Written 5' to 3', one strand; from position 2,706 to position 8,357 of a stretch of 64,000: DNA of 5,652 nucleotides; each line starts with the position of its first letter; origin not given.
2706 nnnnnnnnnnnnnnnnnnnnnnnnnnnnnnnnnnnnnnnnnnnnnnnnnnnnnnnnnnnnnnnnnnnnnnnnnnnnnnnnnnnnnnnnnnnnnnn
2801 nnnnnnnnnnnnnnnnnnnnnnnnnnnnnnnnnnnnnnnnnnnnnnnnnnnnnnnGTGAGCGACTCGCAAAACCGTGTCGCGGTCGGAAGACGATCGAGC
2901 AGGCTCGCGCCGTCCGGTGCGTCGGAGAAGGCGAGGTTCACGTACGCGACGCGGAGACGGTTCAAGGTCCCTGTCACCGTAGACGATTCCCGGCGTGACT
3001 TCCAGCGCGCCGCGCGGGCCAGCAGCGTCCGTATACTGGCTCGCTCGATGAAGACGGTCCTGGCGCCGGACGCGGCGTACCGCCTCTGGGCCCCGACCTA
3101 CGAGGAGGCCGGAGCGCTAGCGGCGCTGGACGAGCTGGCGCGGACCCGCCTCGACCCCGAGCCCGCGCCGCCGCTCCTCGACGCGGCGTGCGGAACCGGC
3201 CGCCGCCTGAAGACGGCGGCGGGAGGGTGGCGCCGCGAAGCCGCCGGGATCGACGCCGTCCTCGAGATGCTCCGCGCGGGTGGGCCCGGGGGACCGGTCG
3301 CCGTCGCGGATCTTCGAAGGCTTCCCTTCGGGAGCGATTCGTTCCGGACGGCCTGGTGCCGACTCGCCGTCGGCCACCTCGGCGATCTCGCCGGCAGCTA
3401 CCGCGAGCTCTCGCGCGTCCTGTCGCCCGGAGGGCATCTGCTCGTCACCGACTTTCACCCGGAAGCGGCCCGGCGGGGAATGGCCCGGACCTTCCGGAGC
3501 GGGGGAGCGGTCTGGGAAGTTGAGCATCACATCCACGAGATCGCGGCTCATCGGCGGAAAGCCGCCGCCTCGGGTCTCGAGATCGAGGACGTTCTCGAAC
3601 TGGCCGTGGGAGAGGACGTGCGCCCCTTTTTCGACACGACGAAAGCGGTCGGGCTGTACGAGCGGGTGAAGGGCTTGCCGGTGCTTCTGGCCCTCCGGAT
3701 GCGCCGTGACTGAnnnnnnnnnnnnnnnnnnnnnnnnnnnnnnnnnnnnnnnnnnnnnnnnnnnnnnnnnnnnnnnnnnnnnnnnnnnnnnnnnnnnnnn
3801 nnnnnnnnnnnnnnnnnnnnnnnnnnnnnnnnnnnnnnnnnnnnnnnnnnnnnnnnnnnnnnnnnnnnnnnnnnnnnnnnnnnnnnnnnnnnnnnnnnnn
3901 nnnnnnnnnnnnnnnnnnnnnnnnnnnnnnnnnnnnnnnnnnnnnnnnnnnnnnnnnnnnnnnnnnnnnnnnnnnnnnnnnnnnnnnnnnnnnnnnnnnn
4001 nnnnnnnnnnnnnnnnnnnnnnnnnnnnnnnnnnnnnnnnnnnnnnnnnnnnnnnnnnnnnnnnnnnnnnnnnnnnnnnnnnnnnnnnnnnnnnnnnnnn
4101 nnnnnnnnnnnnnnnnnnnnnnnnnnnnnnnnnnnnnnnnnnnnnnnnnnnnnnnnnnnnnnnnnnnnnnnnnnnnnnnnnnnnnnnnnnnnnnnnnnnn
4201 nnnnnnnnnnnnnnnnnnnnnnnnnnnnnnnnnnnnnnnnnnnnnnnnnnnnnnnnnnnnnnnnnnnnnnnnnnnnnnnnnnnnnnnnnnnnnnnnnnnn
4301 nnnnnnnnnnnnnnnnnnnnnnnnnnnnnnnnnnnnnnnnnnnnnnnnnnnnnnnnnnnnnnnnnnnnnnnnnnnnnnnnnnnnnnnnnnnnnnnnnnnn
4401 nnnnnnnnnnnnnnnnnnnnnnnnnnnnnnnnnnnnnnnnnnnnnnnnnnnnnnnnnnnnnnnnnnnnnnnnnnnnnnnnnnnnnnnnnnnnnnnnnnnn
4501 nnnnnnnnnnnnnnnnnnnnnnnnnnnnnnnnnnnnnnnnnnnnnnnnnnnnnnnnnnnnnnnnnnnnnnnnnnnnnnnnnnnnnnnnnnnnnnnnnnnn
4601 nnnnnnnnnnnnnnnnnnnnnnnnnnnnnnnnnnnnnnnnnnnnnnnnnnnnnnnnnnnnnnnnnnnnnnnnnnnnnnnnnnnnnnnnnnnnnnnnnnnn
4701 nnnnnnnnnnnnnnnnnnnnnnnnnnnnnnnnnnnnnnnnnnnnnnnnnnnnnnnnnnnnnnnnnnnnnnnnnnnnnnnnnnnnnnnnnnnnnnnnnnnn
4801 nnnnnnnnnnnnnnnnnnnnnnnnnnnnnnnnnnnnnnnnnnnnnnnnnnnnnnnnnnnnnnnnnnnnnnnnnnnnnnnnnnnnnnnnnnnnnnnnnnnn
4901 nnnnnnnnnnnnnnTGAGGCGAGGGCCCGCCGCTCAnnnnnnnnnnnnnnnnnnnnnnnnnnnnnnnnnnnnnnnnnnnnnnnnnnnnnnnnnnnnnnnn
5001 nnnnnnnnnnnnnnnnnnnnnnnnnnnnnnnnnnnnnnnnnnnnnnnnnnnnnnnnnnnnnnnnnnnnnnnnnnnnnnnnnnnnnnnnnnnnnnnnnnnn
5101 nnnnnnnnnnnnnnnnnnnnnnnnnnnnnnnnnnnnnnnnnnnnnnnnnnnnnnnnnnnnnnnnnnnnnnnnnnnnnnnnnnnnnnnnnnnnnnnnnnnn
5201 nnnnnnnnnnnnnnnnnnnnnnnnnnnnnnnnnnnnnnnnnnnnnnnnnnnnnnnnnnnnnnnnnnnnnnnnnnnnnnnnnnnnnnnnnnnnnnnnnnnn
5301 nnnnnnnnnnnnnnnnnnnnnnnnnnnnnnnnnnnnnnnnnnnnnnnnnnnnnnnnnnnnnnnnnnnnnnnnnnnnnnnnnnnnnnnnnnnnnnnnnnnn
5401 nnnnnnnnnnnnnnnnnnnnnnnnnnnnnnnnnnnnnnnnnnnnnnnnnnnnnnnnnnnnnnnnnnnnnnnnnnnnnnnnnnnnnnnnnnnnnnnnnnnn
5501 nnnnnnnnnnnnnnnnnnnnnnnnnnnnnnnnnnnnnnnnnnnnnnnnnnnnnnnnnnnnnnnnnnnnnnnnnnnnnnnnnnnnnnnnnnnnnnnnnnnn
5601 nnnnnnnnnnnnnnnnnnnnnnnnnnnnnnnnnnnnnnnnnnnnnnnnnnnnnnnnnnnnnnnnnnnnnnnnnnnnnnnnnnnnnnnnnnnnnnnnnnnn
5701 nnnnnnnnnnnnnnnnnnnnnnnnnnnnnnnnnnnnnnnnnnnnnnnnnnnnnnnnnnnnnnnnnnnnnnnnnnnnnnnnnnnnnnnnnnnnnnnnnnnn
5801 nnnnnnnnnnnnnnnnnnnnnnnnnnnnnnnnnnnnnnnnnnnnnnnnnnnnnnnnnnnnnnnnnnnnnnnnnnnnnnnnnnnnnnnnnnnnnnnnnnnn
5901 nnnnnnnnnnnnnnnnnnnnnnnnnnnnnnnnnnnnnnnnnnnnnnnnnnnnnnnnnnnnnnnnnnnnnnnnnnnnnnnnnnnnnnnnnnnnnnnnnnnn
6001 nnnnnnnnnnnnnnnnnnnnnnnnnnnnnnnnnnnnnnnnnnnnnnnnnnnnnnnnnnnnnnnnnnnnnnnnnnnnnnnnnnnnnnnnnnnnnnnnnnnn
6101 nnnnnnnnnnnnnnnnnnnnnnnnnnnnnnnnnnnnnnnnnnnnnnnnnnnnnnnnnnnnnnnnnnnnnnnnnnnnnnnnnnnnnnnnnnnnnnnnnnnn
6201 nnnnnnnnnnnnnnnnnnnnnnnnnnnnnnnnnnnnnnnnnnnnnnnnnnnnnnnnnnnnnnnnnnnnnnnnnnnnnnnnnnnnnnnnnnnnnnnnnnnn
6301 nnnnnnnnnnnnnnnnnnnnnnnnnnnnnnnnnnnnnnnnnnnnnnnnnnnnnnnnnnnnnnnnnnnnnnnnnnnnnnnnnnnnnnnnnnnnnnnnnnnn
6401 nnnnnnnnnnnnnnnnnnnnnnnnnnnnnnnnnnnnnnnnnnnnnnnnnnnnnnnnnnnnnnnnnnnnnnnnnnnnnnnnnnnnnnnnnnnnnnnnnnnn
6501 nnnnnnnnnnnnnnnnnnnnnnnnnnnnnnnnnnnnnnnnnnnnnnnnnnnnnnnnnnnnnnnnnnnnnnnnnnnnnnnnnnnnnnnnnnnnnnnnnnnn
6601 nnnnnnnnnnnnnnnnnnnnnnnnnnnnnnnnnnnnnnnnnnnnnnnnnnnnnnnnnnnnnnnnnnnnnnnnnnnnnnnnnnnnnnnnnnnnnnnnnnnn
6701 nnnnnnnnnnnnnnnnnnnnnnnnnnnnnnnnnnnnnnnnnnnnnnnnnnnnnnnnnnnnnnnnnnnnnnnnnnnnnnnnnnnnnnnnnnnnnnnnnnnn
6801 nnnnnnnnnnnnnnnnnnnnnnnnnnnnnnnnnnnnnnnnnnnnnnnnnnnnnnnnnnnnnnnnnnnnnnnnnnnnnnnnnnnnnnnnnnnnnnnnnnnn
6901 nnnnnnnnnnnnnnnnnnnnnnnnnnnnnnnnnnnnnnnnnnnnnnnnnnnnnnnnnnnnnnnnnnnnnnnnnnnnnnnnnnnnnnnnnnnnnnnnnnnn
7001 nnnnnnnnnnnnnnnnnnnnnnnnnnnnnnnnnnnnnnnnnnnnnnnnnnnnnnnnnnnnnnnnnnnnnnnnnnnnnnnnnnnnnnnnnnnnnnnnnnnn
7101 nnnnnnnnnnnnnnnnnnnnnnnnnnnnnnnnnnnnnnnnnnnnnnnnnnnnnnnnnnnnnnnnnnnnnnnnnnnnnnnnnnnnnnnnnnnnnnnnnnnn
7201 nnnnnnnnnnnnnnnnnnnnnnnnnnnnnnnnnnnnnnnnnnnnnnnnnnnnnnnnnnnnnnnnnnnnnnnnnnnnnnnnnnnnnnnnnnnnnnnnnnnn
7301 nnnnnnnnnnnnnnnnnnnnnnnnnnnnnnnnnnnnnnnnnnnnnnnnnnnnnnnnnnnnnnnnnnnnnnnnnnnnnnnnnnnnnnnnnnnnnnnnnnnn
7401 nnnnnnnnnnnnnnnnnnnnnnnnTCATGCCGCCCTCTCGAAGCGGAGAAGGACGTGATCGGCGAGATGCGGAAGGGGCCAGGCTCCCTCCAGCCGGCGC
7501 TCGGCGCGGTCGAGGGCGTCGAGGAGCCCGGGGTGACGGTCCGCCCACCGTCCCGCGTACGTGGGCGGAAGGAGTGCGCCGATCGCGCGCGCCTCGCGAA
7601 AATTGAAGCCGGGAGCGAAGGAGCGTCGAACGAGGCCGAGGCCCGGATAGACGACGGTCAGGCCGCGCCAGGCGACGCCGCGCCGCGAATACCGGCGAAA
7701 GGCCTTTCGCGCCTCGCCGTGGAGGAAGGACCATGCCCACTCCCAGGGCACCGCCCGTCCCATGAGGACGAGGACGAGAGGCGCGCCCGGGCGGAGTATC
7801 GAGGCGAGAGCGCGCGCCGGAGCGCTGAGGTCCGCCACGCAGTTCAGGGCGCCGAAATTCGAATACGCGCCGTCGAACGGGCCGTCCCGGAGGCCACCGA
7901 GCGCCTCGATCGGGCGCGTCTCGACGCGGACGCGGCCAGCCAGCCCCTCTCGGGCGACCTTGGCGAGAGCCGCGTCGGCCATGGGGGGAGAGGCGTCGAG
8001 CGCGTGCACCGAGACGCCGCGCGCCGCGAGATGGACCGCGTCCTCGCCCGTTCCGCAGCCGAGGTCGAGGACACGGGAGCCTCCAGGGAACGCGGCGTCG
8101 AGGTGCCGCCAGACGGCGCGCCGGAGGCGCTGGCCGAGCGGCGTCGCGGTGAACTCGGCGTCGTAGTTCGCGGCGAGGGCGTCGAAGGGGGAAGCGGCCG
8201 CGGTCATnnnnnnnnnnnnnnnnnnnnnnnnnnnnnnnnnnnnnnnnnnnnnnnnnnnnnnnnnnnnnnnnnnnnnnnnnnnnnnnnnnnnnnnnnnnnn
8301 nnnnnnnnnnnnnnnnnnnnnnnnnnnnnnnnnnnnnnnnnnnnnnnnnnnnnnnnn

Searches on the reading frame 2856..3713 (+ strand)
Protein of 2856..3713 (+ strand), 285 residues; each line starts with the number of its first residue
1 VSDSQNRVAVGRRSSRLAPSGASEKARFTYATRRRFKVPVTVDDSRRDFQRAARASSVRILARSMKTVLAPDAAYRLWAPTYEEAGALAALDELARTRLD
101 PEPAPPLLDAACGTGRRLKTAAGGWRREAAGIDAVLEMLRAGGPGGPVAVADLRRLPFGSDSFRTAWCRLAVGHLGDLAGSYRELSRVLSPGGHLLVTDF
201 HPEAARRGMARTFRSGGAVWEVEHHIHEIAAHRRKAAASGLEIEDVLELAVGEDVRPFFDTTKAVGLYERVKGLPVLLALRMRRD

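Call 25: search_protein_families(library=pfam, max_evalue=0.01, proteins=[window:2856-3713:+])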
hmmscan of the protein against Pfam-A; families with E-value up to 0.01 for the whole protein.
window:2856-3713:+ (285 aa): 6 families
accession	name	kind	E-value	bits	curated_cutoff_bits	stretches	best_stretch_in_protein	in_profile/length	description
PF08241.18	Methyltransf_11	-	1.2e-12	48.7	21.2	1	108-197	1-95/95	Methyltransferase domain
PF13649.12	Methyltransf_25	-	8.5e-10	39.6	27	1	108-193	2-97/97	Methyltransferase domain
PF13489.12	Methyltransf_23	-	1.2e-06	28.8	27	1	89-212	8-131/164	Methyltransferase domain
PF13847.12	Methyltransf_31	-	1.5e-06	28.4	27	1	151-201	61-113/145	Methyltransferase domain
PF08242.18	Methyltransf_12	-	0.0067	17.6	30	0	108-195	1-98/98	Methyltransferase domain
PF17788.7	HypF_C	-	0.0077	17.3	23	0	182-231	47-95/99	HypF Kae1-like domain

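Call 68: search_protein_families(library=ncbifam, max_evalue=0.00001, proteins=[window:2856-3713:+])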
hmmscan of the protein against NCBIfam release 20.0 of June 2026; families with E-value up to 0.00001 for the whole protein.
window:2856-3713:+ (285 aa): 4 families
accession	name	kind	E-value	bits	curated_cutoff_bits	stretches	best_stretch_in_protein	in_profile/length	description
NF045667.1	MTase_DVU1556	equivalog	5e-12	45.7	155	1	100-217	19-139/213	DVU_1556 family methyltransferase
NF001241.0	PRK00216.1-2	equivalog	1.2e-08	34.9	327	1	93-202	41-152/231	demethylmenaquinone methyltransferase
NF007610.0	PRK10258.1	equivalog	3e-08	33.3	342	1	99-199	38-140/251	malonyl-ACP O-methyltransferase BioC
TIGR01934.1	MenG_MenH_UbiE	subfamily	1.3e-07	31.1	158.35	1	101-205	37-149/223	ubiquinone/menaquinone biosynthesis methyltransferase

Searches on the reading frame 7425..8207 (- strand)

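Call 12: search_protein_families(library=ncbifam, max_evalue=0.1, proteins=[window:7425-8207:-])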
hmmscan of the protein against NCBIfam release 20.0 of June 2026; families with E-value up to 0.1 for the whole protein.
window:7425-8207:- (260 aa): 44 families (the best 25 are shown)
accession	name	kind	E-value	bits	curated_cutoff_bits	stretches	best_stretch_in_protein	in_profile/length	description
NF043040.1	corrin_prot_MT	hypoth_equivalog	1.2e-16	60.8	180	1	12-118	12-118/216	corrinoid protein-associated methyltransferase CpaM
NF001241.0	PRK00216.1-2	equivalog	9.9e-11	41.7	327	1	4-151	13-152/231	demethylmenaquinone methyltransferase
TIGR02021.1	BchM-ChlM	equivalog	6.4e-10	38.8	158.9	1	29-105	41-117/218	magnesium protoporphyrin IX methyltransferase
NF007610.0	PRK10258.1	equivalog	3.2e-09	36.5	342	1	44-144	44-136/251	malonyl-ACP O-methyltransferase BioC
NF052510.1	methyltran_MpqE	exception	3.3e-09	36.5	335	1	8-149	12-154/234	methyl-plastoquinone biosynthesis methyltransferase MpqE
TIGR01934.1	MenG_MenH_UbiE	subfamily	2e-08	33.8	158.35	1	8-147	5-142/223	ubiquinone/menaquinone biosynthesis methyltransferase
NF045667.1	MTase_DVU1556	equivalog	7.5e-08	32.1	155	1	38-146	18-119/213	DVU_1556 family methyltransferase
NF045649.1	2X_seleno_MduS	exception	1e-07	31.3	380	1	45-124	44-121/338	methyltransferase domain-containing selenoprotein MduS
NF047649.1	MTase_UXPK_star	exception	1.6e-07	30.7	460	1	42-147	77-182/283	methyltransferase/UXPK-star double selenoprotein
TIGR01983.1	UbiG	equivalog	2.2e-07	30.4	102.95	1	43-152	50-157/228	bifunctional 2-polyprenyl-6-hydroxyphenol methylase/3-demethylubiquinol 3-O-methyltransferase UbiG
NF041820.1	daptide_MTase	equivalog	3.8e-07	29.8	175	1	43-96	37-90/243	daptide-type RiPP biosynthesis methyltransferase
NF001244.0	PRK00216.1-5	equivalog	4.3e-07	29.5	216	1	8-147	14-154/236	bifunctional demethylmenaquinone methyltransferase/2-methoxy-6-polyprenyl-1,4-benzoquinol methylase UbiE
NF008264.0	PRK11036.1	equivalog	1.4e-06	28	366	1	8-147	6-148/261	tRNA uridine 5-oxyacetic acid(34) methyltransferase CmoM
NF008405.0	PRK11207.1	equivalog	1.8e-06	27.6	218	1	43-85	31-72/198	tellurite resistance methyltransferase TehB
NF041537.1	ArsM_AhpD_UU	exception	3.4e-06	26.1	510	1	42-146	76-180/345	arsenite methyltransferase/AhpD domain selenoprotein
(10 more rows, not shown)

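Call 13: search_protein_families(library=pfam, max_evalue=0.1, proteins=[window:7425-8207:-])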
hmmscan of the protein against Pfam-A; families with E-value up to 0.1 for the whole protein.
window:7425-8207:- (260 aa): 12 families
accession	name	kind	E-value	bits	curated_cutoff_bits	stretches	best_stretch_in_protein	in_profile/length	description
PF13649.12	Methyltransf_25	-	6e-15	56.2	27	1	46-141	1-96/97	Methyltransferase domain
PF08241.18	Methyltransf_11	-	1.4e-12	48.5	21.2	1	47-145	1-94/95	Methyltransferase domain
PF08242.18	Methyltransf_12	-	1.5e-11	45.3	30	1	47-143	1-97/98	Methyltransferase domain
PF13489.12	Methyltransf_23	-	1.1e-10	42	27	1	38-156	18-126/164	Methyltransferase domain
PF13847.12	Methyltransf_31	-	3.9e-10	40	27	1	43-146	4-109/145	Methyltransferase domain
PF01209.24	Ubie_methyltran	-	2.8e-05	24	20.1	1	8-147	13-152/233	ubiE/COQ5 methyltransferase family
PF05724.17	TPMT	-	0.00053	20.2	26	1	28-75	22-70/218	Thiopurine S-methyltransferase (TPMT)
PF03848.20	TehB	-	0.0016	18.3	20.4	1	44-73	32-61/193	Tellurite resistance protein TehB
PF07021.18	MetW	-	0.0017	18.5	21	1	34-74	5-46/193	Methionine biosynthesis protein MetW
PF02353.26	CMAS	-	0.002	17.9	27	1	42-98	62-119/273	Mycolic acid cyclopropane synthetase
PF05175.20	MTS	-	0.034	14.2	23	1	35-91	26-82/170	Methyltransferase small domain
PF06080.18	DUF938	-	0.038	14.2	27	1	26-63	8-46/202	Protein of unknown function (DUF938)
